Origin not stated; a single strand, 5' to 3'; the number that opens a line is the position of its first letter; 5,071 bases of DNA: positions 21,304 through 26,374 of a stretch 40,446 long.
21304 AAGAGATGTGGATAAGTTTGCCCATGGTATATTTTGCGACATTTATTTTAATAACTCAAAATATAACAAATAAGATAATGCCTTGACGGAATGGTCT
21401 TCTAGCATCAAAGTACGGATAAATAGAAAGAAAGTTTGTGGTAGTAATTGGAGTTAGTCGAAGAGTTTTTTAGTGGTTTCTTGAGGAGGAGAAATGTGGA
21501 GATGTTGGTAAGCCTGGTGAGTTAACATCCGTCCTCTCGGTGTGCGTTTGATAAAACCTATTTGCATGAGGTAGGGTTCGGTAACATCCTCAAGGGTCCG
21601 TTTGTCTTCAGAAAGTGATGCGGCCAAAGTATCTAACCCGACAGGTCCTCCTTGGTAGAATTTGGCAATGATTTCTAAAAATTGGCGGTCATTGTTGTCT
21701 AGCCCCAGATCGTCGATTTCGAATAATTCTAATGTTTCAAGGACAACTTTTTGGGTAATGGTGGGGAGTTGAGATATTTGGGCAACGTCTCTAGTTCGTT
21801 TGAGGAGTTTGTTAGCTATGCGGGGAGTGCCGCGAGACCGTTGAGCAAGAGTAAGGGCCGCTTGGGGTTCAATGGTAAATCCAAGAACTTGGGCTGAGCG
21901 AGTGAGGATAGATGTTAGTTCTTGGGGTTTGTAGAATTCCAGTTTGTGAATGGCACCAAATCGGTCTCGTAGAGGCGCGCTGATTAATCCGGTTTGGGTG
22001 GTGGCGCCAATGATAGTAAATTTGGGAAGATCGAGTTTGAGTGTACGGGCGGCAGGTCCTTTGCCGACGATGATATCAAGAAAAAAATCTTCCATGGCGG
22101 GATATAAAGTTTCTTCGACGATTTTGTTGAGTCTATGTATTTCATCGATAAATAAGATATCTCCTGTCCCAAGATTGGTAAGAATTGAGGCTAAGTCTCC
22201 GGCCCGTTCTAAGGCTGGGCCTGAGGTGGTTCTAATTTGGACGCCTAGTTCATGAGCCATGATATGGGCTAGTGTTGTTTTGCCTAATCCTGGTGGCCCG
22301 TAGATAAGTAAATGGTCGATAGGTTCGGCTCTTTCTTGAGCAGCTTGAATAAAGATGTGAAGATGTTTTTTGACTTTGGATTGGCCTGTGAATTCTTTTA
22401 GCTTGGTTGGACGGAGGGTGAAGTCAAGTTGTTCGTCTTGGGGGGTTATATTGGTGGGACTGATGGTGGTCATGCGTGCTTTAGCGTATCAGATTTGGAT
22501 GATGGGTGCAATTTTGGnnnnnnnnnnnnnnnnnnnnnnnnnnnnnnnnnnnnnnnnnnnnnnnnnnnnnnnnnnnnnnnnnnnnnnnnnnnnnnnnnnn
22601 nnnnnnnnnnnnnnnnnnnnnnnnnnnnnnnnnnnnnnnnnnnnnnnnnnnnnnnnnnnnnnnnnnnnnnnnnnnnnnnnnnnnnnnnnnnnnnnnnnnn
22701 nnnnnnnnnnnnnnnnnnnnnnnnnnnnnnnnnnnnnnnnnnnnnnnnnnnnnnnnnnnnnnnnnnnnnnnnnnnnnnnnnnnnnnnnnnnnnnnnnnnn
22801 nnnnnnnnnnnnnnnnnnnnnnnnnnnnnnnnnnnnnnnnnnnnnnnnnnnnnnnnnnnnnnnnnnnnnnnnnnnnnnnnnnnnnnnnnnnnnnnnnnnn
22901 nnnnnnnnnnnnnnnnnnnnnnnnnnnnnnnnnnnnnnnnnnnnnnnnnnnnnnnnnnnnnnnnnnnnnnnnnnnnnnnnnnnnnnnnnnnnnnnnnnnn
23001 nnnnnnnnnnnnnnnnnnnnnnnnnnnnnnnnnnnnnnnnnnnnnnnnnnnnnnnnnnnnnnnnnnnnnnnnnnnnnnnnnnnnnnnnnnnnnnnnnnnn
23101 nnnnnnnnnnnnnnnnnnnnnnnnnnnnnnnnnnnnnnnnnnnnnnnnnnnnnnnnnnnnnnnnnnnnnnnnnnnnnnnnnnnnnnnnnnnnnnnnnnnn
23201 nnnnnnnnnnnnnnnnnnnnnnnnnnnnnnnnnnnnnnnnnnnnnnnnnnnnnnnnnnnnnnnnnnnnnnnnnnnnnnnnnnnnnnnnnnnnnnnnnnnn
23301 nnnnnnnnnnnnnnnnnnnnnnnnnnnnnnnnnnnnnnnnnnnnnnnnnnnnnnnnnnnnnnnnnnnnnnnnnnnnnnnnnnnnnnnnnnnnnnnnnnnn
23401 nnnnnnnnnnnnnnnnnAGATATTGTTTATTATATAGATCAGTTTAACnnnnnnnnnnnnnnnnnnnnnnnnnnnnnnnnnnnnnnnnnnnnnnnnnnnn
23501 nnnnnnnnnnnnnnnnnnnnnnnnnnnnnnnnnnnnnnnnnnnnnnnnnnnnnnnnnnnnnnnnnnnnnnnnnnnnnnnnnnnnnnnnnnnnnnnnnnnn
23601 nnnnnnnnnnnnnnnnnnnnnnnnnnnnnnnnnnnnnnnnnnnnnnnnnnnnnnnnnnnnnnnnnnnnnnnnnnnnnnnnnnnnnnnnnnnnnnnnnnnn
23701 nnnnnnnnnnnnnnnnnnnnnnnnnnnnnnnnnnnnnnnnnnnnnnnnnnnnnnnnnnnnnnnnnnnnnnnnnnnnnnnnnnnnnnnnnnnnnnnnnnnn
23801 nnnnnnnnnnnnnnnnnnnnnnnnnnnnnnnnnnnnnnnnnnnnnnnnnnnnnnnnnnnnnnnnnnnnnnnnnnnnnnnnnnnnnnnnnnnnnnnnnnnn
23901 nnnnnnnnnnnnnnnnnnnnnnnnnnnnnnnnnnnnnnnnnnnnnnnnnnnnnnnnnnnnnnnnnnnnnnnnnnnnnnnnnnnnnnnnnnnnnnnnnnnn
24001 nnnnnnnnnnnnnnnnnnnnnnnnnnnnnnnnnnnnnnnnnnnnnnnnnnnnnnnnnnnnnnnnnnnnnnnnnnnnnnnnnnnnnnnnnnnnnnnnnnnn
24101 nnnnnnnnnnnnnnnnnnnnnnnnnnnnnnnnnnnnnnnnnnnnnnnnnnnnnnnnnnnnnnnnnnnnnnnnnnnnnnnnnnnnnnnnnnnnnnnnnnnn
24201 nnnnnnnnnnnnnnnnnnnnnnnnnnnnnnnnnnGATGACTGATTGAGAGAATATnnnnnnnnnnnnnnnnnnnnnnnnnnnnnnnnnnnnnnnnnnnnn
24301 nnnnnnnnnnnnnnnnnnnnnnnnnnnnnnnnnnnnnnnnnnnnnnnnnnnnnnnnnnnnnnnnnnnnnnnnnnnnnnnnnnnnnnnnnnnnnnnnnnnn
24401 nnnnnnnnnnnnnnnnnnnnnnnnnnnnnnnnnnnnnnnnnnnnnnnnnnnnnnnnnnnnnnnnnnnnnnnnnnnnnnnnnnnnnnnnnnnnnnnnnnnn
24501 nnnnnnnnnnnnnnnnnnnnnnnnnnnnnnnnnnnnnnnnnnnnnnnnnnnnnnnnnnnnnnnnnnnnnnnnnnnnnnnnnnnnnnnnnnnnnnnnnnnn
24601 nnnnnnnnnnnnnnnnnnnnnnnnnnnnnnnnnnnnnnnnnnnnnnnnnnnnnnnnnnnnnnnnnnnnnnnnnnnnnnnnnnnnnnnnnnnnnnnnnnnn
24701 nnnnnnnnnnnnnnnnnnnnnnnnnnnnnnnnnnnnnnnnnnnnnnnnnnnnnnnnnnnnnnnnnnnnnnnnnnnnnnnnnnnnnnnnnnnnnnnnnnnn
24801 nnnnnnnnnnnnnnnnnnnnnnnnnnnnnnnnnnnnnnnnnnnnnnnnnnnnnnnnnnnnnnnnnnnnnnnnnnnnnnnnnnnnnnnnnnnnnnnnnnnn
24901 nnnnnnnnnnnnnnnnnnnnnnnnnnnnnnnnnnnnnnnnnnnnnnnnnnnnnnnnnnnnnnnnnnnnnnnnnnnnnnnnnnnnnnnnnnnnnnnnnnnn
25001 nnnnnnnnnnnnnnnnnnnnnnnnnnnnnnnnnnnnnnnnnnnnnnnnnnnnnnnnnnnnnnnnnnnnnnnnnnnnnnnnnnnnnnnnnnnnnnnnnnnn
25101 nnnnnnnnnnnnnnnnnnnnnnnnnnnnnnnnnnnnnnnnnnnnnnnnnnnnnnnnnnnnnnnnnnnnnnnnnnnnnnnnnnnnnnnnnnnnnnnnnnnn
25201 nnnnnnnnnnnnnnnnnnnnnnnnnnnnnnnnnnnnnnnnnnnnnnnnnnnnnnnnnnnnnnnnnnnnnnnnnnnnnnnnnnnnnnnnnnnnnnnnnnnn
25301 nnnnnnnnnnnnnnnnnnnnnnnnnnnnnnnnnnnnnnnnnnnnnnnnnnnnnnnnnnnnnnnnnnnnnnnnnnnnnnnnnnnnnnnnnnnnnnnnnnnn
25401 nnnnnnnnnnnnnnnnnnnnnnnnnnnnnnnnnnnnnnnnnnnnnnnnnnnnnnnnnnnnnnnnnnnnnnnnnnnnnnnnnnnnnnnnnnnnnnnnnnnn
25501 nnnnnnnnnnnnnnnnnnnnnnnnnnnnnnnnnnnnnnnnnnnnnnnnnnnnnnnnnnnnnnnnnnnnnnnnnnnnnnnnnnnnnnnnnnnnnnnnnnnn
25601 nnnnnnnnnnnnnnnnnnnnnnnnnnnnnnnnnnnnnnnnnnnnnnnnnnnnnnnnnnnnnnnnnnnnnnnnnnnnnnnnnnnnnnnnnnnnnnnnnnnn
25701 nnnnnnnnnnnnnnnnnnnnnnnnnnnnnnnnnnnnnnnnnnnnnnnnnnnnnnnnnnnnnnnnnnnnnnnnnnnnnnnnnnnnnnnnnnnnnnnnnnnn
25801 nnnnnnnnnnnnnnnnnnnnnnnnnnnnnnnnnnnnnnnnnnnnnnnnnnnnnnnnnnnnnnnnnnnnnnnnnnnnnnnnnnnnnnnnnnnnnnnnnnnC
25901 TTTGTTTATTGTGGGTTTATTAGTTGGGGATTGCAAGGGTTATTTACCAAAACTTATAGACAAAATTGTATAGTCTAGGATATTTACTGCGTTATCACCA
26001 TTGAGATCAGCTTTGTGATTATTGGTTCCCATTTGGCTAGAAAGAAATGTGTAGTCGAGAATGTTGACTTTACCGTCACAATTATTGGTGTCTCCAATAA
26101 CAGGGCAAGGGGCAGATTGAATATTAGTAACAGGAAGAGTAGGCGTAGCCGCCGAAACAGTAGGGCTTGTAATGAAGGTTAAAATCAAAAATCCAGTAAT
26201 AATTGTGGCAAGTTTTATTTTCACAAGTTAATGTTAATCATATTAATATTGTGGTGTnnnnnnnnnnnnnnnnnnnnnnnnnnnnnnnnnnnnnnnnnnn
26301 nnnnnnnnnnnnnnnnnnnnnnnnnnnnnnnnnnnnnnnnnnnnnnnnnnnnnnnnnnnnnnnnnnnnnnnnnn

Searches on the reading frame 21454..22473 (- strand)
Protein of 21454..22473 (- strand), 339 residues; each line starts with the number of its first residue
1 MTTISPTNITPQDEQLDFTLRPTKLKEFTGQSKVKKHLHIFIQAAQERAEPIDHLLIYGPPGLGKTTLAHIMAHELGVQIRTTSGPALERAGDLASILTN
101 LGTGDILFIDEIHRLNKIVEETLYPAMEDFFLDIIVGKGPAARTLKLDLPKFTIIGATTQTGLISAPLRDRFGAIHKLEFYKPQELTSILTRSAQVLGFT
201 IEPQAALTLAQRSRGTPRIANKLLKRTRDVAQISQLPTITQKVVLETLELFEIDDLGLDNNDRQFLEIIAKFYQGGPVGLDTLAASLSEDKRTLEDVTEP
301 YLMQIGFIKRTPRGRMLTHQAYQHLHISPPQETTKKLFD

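Call 19: search_protein_families(library=pfam, proteins=[window:21454-22473:-], max_evalue=0.001)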
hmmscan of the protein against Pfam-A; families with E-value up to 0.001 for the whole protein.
window:21454-22473:- (339 aa): 11 families
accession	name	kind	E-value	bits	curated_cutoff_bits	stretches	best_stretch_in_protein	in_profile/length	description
PF05496.18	RuvB_N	-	1.3e-77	259.5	27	1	20-178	1-159/159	Holliday junction DNA helicase RuvB P-loop domain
PF05491.19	RuvB_C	-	2.9e-27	94.8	24.7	1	256-325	2-71/72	RuvB C-terminal winged helix domain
PF17864.7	AAA_lid_4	-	6.3e-26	90.4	27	1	181-254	1-74/74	RuvB AAA lid domain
PF00004.35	AAA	-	4e-20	73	21.2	1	55-175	1-126/131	ATPase family associated with various cellular activities (AAA)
PF07728.20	AAA_5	-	1.6e-09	38.4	22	1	54-172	1-139/139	AAA domain (dynein-related subfamily)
PF01078.27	Mg_chelatase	-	0.00022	21.1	20.3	0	25-73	2-43/207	Magnesium chelatase, subunit ChlI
PF03215.21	Rad17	-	0.00025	21.5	23.8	1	43-88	36-81/186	Rad17 P-loop domain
PF13191.12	AAA_16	-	0.00026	21.9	32.6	0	28-87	2-60/167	AAA ATPase domain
PF13173.12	AAA_14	-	0.00046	20.6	27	0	55-120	5-79/129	AAA domain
PF20720.3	nSTAND3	-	0.00067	19.8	27.2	0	43-76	8-41/155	Novel STAND NTPase 3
PF00158.32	Sigma54_activat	-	0.00074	19.7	20.2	0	38-74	8-44/168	Sigma-54 interaction domain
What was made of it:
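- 21454..22473 (-): ruvB, downstream flank of the island. Pfam RuvB_N at 259 bits (call 19)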

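Call 22: find_homologous_proteins(query=window:21454-22473:-, max_evalue=1e-30)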
Query window:21454-22473:- (339 aa): 8000 proteins with E <= 1e-30 among 8000 candidates; the best 120 are listed.
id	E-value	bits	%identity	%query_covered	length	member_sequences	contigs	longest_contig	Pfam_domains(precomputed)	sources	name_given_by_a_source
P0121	2.5e-217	739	100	100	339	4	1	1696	PF05491.20,PF17864.8,PF00004.36,PF05496.19,PF07728.21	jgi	-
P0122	4.9e-177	606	82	99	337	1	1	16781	PF13173.13,PF05491.20,PF17864.8,PF00004.36,PF05496.19,PF07728.21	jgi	jgi:holliday junction DNA helicase RuvB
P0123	2.9e-176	604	81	100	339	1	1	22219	PF05491.20,PF17864.8,PF00004.36,PF05496.19,PF07728.21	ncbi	-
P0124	4.1e-163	561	77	97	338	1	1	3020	PF05491.20,PF17864.8,PF00004.36,PF05496.19,PF07728.21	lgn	-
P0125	2.2e-159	548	76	96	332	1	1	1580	PF05491.20,PF17864.8,PF00004.36,PF05496.19,PF07728.21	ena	-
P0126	4.8e-155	534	73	98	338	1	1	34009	PF05491.20,PF17864.8,PF00004.36,PF05496.19,PF07728.21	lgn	-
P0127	3.0e-151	522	72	98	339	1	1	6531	PF05491.20,PF17864.8,PF00004.36,PF05496.19,PF07728.21,PF03215.22,PF13191.13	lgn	-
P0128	5.5e-150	517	72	96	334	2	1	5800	PF05491.20,PF17864.8,PF00004.36,PF05496.19,PF07728.21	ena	-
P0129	6.9e-139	481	69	93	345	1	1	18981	PF05491.20,PF17864.8,PF00004.36,PF05496.19,PF07728.21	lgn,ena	-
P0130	9.8e-138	477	66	96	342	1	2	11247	PF06068.20,PF05491.20,PF17864.8,PF00004.36,PF05496.19,PF07728.21,PF01078.28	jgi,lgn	jgi:Holliday junction DNA helicase RuvB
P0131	2.2e-133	463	64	96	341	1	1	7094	PF06068.20,PF05491.20,PF17864.8,PF00004.36,PF05496.19,PF07728.21,PF01078.28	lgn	-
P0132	5.9e-132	458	63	97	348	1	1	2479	PF05491.20,PF17864.8,PF00004.36,PF05496.19,PF07728.21,PF01078.28,PF13191.13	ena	-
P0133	2.9e-131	456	63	94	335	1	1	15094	PF05491.20,PF17864.8,PF00004.36,PF05496.19,PF07728.21,PF01078.28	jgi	jgi:Holliday junction DNA helicase RuvB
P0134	3.6e-131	456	63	94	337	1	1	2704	PF05491.20,PF17864.8,PF00004.36,PF05496.19,PF07728.21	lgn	-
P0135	3.9e-131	455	62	96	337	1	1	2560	PF05491.20,PF17864.8,PF00004.36,PF05496.19,PF07728.21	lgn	-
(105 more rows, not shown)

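Call 25: find_encoding_contigs(protein=P0121, flank=10000, max_places=10)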
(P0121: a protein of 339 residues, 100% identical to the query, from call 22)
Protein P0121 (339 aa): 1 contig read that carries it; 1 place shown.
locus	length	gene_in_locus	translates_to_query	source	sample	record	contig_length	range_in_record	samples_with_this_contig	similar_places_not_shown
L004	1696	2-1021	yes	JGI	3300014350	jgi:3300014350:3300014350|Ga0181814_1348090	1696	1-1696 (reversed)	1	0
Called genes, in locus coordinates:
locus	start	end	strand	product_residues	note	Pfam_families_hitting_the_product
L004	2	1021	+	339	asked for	PF05496:RuvB_N, PF00004:AAA, PF07728:AAA_5, PF17864:AAA_lid_4, PF05491:WHD_RuvB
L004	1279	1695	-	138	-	?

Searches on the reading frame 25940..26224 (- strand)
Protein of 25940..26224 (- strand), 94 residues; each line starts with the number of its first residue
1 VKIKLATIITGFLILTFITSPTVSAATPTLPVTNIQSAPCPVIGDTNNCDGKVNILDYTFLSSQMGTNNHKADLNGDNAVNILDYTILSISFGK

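Call 62: find_encoding_contigs(protein=window:25940-26224:-, flank=10000, max_places=10)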
Protein window:25940-26224:- (94 aa): 1 contig read that carries it; 1 place shown.
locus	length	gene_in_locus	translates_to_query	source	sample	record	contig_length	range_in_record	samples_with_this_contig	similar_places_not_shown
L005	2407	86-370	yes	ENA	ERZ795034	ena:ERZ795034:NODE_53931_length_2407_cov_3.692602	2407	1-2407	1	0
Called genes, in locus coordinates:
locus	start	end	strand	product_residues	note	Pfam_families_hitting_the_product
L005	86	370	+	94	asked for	PF00404:Dockerin_1 (weak)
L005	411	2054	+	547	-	PF00963:Cohesin (weak)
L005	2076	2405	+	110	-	?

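Call 64: search_protein_families(library=pfam, proteins=[window:25940-26224:-], max_evalue=1)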
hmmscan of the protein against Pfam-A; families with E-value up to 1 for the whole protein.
window:25940-26224:- (94 aa): 1 family
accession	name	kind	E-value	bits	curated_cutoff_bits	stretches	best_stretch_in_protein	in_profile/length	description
PF00404.24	Dockerin_1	-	2.5e-07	31.2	22.9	1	44-88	2-52/57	Dockerin type I domain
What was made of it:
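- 25940..26224 (-): 94-aa ORF: signal peptide plus a dockerin only. Pfam Dockerin_1 at 31.2 bits (call 64).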
